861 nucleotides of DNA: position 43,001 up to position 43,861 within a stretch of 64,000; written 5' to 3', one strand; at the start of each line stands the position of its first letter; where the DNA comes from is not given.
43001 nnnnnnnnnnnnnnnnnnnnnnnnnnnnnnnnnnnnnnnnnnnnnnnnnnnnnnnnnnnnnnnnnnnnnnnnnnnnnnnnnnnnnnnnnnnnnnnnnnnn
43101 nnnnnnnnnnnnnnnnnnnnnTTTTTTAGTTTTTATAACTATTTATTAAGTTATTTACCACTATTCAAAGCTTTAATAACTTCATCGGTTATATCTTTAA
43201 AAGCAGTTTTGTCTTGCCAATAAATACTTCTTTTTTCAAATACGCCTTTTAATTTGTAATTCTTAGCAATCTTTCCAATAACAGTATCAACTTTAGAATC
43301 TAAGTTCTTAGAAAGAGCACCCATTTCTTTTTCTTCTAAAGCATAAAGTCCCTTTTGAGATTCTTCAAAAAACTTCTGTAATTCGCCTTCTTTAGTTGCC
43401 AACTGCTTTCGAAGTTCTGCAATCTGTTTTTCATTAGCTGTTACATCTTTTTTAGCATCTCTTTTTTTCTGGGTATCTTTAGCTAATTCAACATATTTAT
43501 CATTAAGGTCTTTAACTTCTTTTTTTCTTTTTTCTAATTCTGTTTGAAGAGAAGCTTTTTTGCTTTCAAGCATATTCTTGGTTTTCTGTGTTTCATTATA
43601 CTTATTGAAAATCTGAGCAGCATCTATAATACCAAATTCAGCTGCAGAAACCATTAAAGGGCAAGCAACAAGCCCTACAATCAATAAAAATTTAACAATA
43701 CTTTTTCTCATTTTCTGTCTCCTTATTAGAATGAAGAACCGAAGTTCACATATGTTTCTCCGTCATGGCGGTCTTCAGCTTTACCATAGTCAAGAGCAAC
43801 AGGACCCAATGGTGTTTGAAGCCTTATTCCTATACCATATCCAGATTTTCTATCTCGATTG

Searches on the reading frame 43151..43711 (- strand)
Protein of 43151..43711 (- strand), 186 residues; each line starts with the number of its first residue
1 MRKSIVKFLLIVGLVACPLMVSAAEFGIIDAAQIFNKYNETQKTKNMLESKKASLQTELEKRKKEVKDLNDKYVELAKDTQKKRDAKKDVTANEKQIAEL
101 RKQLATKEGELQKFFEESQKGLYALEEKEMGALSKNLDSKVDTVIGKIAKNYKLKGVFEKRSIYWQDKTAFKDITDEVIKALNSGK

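Call 69: search_protein_families(library=ncbifam, proteins=[window:43151-43711:-], max_evalue=0.0001)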
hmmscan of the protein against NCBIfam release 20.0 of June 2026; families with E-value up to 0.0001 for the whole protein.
window:43151-43711:- (186 aa): 2 families
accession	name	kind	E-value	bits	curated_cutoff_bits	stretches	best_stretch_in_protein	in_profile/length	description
NF047368.1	collar_FlbB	equivalog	7.6e-06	25.9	110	1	3-118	2-118/193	periplasmic-type flagellar collar protein FlbB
NF045487.1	ASRP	equivalog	3.4e-05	22.6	300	1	34-129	140-243/593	archaea-specific SMC-related protein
